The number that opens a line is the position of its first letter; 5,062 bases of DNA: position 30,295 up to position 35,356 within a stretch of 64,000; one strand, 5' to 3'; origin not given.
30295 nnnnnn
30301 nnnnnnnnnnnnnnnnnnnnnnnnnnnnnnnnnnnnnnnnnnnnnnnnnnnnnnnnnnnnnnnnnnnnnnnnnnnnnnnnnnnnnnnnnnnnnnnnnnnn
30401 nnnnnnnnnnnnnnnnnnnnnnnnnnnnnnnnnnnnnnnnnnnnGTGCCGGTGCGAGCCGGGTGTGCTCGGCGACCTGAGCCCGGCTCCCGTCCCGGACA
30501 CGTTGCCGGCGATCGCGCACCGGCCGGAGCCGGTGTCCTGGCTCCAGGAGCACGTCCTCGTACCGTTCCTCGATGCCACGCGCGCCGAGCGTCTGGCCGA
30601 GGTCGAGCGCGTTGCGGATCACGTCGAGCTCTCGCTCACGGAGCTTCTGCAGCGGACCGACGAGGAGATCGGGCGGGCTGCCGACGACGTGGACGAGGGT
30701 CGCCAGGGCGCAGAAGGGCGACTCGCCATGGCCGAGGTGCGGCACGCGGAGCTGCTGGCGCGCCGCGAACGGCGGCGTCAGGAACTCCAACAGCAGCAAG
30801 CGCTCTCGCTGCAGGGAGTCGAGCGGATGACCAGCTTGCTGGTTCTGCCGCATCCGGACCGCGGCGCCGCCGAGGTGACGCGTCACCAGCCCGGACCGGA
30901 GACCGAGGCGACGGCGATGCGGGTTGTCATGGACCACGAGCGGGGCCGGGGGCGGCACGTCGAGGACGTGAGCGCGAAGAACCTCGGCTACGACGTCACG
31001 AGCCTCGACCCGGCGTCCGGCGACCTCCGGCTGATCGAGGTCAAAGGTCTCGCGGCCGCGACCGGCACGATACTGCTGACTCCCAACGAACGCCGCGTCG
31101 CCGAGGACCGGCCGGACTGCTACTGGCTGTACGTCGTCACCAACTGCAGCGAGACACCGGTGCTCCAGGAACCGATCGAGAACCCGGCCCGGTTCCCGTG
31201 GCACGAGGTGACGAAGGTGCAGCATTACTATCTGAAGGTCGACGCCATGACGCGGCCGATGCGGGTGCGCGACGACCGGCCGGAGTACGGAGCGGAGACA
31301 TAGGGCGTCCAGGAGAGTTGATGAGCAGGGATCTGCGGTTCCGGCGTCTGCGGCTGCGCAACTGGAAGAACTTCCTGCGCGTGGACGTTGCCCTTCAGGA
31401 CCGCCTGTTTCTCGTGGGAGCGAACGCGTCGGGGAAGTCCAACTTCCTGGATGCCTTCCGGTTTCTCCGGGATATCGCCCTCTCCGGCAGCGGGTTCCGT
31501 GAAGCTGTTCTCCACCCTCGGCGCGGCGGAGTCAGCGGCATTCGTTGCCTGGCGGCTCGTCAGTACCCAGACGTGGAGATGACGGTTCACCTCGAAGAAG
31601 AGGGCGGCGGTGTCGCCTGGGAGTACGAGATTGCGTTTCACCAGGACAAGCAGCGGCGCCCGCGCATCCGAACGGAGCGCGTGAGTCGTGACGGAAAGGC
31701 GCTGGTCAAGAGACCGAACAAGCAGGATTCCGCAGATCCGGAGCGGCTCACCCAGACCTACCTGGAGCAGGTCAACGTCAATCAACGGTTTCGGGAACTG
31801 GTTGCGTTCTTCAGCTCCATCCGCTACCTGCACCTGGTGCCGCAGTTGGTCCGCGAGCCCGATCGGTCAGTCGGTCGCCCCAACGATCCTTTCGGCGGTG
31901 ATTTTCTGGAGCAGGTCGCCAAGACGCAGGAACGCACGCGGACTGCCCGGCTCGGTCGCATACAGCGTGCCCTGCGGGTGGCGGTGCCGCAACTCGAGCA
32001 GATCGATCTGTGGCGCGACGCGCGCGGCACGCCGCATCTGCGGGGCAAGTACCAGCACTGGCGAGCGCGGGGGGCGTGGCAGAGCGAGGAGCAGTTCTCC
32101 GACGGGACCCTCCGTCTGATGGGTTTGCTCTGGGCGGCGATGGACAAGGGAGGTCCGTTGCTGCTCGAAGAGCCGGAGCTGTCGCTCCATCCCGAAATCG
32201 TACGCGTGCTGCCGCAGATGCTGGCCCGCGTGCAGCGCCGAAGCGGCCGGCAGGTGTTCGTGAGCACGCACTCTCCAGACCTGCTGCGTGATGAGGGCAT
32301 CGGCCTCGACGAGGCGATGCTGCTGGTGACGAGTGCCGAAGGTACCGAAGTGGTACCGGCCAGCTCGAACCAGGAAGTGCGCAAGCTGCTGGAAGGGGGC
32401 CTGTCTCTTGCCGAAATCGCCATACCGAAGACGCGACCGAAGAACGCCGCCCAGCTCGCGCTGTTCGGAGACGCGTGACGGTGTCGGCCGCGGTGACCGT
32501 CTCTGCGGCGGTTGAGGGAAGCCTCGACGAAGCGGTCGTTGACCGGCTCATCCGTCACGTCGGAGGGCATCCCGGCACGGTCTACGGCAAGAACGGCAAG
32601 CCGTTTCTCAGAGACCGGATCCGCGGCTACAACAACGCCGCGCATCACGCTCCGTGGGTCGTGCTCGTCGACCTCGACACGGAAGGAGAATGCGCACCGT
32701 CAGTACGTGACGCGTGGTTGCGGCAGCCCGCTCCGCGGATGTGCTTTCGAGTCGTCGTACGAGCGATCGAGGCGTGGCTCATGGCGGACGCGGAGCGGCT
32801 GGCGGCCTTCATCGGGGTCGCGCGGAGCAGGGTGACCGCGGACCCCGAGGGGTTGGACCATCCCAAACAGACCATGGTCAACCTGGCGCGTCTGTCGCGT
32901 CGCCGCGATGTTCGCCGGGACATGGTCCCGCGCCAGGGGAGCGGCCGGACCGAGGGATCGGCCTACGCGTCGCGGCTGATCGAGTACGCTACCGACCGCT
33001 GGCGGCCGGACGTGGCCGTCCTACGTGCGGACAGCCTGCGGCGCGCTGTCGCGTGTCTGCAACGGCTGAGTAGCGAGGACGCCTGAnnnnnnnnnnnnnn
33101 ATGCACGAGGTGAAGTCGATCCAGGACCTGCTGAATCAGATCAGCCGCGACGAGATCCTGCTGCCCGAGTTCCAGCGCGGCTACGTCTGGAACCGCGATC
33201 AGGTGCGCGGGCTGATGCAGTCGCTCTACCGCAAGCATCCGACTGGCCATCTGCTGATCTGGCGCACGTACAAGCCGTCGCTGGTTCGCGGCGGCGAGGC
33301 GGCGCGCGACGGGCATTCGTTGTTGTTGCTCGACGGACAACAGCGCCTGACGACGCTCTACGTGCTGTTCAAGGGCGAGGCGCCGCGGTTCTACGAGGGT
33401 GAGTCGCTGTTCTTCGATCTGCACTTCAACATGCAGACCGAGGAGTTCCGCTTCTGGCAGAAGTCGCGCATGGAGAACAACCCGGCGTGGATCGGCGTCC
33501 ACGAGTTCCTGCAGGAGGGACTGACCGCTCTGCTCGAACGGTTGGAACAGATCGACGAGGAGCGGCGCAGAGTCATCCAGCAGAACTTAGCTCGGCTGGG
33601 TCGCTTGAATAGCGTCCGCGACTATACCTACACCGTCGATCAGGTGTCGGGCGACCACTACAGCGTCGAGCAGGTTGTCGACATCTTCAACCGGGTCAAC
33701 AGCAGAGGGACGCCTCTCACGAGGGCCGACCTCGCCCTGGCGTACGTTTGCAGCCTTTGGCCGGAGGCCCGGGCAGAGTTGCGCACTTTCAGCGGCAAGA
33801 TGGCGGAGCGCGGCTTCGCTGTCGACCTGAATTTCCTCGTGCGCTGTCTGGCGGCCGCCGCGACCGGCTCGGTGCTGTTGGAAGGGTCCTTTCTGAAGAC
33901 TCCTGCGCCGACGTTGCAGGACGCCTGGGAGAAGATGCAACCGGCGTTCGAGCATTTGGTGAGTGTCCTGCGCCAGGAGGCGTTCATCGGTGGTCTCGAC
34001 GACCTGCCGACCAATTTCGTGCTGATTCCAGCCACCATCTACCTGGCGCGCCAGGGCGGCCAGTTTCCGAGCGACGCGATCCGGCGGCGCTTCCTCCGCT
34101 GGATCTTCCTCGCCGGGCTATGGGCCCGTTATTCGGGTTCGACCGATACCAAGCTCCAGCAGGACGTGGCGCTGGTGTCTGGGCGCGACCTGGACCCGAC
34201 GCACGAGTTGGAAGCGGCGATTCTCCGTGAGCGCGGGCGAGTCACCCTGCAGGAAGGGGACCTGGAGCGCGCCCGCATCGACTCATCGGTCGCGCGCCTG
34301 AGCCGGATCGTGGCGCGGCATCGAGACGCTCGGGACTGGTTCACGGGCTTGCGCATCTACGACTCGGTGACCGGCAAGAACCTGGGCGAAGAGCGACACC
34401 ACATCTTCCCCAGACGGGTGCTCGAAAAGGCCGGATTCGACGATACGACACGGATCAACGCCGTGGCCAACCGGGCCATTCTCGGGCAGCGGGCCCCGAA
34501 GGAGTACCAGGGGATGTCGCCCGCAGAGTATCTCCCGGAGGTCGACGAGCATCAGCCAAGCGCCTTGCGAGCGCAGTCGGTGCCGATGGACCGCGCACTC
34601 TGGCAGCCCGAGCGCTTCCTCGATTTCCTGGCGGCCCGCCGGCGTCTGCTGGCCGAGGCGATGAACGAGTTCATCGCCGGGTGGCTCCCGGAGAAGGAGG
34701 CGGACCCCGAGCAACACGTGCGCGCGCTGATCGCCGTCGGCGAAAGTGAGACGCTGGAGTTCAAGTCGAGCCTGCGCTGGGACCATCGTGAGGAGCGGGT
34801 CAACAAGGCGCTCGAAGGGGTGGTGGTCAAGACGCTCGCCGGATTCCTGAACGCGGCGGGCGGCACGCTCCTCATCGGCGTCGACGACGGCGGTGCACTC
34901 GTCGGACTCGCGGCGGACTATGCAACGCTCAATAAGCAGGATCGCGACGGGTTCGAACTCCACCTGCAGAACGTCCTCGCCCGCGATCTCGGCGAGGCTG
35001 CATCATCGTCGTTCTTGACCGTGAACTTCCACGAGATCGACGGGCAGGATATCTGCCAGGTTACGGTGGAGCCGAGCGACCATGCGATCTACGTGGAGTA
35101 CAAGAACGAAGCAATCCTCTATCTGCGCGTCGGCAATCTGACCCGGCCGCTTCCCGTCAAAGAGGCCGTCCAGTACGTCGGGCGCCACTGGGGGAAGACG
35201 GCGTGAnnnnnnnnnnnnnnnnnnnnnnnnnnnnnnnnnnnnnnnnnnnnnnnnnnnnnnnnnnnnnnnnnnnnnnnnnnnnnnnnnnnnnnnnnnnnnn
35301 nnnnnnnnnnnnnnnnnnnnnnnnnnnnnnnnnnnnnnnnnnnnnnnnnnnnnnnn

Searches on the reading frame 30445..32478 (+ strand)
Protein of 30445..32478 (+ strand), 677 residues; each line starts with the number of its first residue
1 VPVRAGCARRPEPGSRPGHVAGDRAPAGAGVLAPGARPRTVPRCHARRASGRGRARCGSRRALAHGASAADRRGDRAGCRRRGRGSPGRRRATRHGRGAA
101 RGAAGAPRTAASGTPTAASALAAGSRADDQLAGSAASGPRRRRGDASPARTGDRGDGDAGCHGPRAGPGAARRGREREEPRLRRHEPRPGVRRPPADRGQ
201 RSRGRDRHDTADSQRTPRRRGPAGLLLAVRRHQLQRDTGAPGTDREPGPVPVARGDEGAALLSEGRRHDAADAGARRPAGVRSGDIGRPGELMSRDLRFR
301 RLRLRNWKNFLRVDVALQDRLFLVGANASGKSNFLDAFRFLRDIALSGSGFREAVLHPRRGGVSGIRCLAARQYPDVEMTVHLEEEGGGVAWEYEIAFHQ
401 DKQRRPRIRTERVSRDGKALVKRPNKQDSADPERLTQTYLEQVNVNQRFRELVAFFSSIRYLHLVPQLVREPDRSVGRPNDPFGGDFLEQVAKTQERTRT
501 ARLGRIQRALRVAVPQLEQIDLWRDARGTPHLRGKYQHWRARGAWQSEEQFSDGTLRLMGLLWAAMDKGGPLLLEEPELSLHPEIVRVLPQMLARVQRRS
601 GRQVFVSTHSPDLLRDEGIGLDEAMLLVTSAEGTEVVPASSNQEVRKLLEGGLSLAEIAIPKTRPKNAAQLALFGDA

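Call 32: search_protein_families(library=padloc, proteins=[window:30445-32478:+], max_evalue=0.00001)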
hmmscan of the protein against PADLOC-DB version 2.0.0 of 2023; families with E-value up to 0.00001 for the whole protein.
window:30445-32478:+ (677 aa): 67 families (the best 25 are shown)
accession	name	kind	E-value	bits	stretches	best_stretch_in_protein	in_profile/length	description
PDLC04180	HEC-01A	-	1.2e-153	509.9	1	298-673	2-380/382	-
PDLC04178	HEC-01A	-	1.2e-49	167.5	1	297-642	7-359/399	-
PDLC04182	HEC-01A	-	3.2e-38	129.8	2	425-656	163-392/406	-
PDLC02980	AriA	-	2.6e-33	114.3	1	322-614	3-303/304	-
PDLC04175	HEC-01A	-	3.2e-26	90.2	1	298-650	5-345/363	-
PDLC04176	HEC-01A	-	2.8e-24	84.2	1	299-637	3-341/371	-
PDLC02335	AbiLi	-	4.9e-24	83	1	320-639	78-262/326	AbiLi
PDLC04144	HEC-01B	-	2.2e-22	77.7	2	484-653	213-378/395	-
PDLC04183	HEC-01A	-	1.6e-20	71.6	2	499-650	234-382/402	-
PDLC04391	PDC-M07A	-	1.9e-20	71.3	2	300-422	3-124/412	-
PDLC04541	PDC-M25A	-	2.3e-19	67.8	1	300-614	3-310/380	-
PDLC04177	HEC-01A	-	2.8e-19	67.4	2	550-614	276-340/393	-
PDLC04184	HEC-01A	-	4.3e-18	63.6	2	408-615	165-392/464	-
PDLC04179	HEC-01A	-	9.5e-18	62.5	2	441-635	233-424/459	-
PDLC04135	mad3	-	3.9e-17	60.9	1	298-619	1-335/374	mads_3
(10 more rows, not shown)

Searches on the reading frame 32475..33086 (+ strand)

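Call 32: search_protein_families(library=padloc, proteins=[window:32475-33086:+], max_evalue=0.00001)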
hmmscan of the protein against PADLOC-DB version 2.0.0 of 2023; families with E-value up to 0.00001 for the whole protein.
window:32475-33086:+ (203 aa): 4 families
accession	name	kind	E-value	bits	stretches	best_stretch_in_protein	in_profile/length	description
PDLC04194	HEC-01B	-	6.1e-65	216.8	1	7-200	4-199/204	-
PDLC04197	HEC-01B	-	6.5e-42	141.4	1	9-199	3-190/192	-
PDLC04193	HEC-01B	-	4.4e-33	112.8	1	13-198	7-192/195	-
PDLC04191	HEC-01B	-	6.8e-07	27.5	1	61-147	66-149/192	-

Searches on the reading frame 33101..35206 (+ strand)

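Call 3: search_protein_families(library=pfam, proteins=[window:33101-35206:+], max_evalue=0.1)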
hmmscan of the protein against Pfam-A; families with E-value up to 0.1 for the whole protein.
window:33101-35206:+ (701 aa): 2 families
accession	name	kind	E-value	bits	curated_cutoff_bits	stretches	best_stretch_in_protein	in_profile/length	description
PF03235.19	GmrSD_N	-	1.4e-31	110.6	33.2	1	7-216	1-198/199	GmrSD restriction endonuclease, N-terminal domain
PF04326.19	SLFN_AlbA_2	-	1.2e-16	61.7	25.3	1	548-684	1-117/118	Schlafen, AlbA_2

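Call 4: search_protein_families(library=padloc, proteins=[window:33101-35206:+], max_evalue=0.1)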
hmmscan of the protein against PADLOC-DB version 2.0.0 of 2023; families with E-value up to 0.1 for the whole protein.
window:33101-35206:+ (701 aa): 27 families (the best 25 are shown)
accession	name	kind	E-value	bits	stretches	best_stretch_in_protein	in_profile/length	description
PDLC04151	HEC-05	-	1.1e-43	147.9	2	73-525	113-593/600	-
PDLC04709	PDC-M55C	-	2.4e-26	90.5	1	3-527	13-536/554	-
PDLC04150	HEC-05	-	6.7e-25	85.9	2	76-355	98-406/583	-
PDLC04152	HEC-05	-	2.5e-12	44.1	2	74-354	109-398/566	-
PDLC03877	NsnA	-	1.1e-09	36.1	1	5-211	51-195/385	-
PDLC02695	Orf5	-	2.3e-09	34.2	2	5-89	8-94/601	Orf5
PDLC04153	HEC-05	-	7.6e-09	32.3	2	6-55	8-57/621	-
PDLC02693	Orf5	-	2.1e-07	28.3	1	20-90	10-80/543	Orf5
PDLC04155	HEC-06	-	2.3e-07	27.7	1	13-90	15-87/562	-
PDLC04154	HEC-06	-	3.2e-07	27.4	1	8-90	15-89/569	-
PDLC04157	HEC-06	-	3.1e-06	24.1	1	8-90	12-89/558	-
PDLC02687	Orf5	-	1.8e-05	21.7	1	20-90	19-83/543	Orf5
PDLC02701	Orf5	-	3.7e-05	20.4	1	21-90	22-96/596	Orf5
PDLC04156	HEC-06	-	5e-05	20.1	1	3-89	7-87/562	-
PDLC02786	SspE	-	6.6e-05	19.4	1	20-89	25-101/766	SspE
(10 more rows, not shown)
